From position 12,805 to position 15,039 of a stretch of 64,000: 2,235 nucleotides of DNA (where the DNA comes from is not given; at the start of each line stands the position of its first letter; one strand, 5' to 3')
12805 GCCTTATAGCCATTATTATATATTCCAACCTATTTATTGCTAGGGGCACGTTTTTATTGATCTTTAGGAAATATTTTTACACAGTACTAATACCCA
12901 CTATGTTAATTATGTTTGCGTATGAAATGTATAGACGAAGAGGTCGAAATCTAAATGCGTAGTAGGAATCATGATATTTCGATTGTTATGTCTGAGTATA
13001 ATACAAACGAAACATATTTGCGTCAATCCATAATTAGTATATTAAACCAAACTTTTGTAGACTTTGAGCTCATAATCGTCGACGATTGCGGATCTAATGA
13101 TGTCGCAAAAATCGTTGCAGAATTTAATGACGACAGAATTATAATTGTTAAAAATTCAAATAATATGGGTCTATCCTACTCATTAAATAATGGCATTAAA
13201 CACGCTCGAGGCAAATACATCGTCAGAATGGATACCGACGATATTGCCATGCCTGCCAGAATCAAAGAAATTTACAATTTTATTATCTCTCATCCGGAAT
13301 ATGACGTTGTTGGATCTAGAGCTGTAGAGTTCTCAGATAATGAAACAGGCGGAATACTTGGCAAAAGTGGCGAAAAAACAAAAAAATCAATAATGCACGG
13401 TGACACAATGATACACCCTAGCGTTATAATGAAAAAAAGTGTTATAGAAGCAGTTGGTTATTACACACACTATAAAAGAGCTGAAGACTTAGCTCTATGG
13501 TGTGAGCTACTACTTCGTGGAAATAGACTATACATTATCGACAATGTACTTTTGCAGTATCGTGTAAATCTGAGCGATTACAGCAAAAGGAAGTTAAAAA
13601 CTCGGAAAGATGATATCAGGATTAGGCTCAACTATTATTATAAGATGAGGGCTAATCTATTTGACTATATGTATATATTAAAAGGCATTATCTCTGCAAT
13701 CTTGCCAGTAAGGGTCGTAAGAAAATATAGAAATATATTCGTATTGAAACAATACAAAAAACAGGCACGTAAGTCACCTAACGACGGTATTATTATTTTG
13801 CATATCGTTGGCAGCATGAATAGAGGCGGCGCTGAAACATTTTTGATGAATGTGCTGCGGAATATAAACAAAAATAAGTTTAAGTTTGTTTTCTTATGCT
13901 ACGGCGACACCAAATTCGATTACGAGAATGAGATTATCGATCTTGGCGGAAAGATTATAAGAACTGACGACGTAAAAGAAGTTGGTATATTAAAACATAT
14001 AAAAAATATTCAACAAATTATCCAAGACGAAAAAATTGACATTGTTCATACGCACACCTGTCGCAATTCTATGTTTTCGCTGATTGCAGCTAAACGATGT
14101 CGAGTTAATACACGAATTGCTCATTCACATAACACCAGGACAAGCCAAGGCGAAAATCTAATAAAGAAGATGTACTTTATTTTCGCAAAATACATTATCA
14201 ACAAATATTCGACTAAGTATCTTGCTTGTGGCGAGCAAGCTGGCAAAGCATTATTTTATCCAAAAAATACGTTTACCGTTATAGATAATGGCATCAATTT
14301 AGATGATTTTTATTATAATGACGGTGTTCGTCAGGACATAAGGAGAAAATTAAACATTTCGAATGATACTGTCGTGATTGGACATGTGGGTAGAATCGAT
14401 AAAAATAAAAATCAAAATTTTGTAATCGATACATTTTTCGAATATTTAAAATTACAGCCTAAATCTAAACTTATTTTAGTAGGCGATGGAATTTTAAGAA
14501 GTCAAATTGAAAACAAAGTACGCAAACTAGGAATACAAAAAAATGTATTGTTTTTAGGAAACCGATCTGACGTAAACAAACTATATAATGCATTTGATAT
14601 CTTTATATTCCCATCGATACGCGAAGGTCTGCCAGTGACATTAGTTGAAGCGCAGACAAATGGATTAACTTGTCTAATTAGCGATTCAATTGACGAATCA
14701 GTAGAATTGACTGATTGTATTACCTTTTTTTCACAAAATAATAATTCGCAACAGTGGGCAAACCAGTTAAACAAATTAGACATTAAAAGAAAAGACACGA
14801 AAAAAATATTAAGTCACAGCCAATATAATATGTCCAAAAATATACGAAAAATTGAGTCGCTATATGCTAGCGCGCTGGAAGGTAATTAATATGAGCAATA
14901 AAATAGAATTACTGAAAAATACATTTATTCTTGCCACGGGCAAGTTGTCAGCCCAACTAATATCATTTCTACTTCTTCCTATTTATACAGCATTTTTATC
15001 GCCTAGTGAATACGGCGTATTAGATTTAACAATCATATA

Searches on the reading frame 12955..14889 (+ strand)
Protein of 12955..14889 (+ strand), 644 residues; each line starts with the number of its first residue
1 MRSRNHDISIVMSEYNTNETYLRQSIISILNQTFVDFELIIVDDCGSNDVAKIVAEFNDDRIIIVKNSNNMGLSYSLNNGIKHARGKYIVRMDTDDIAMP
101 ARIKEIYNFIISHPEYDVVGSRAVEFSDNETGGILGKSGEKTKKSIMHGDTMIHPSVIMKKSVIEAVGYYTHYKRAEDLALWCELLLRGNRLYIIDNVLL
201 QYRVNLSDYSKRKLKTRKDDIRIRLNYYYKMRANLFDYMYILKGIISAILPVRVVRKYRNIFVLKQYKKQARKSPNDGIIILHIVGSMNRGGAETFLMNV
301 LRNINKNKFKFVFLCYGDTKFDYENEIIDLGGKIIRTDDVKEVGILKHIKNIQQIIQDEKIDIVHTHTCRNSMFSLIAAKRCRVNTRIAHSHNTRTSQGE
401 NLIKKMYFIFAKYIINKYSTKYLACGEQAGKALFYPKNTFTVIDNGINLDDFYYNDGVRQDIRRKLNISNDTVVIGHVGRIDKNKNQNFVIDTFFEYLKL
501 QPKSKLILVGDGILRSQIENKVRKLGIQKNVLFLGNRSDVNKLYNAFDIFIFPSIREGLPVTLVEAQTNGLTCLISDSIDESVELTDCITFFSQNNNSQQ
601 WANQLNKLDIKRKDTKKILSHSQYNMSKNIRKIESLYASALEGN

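Call 57: find_encoding_contigs(protein=window:12955-14889:+, flank=10000, max_places=1)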
Protein window:12955-14889:+ (644 aa): 6 contigs read that carry it; 1 place shown.
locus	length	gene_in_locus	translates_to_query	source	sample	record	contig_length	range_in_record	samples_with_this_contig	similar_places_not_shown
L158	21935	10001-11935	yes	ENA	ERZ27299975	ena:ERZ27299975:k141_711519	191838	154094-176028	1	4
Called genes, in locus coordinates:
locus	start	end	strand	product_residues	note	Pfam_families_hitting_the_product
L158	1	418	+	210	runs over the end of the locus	PF07884:VKOR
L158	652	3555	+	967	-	PF00133:tRNA-synt_1, PF09334:tRNA-synt_1g (faint), PF13603:tRNA-synt_1_2 (weak), PF08264:Anticodon_1, PF19302:DUF5915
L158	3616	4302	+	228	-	-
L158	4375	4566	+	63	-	-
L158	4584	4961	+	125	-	PF06262:Zincin_1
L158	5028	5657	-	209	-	PF01797:Y1_Tnp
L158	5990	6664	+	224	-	PF02706:Wzz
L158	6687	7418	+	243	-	PF02397:Bac_transf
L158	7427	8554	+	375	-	PF13477:Glyco_trans_4_2, PF13439:Glyco_transf_4, PF13579:Glyco_trans_4_4, PF00534:Glycos_transf_1, PF13692:Glyco_trans_1_4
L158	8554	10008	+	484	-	PF14296:O-ag_pol_Wzy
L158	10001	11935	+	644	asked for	PF00535:Glycos_transf_2, PF10111:Glyco_tranf_2_2 (weak), PF13641:Glyco_tranf_2_3, PF13439:Glyco_transf_4, PF13477:Glyco_trans_4_2 (weak), PF00534:Glycos_transf_1, PF13692:Glyco_trans_1_4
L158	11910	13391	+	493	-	PF01943:Polysacc_synt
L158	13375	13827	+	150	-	PF04892:VanZ-LLP1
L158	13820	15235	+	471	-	PF03816:LytR_cpsA_psr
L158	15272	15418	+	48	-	-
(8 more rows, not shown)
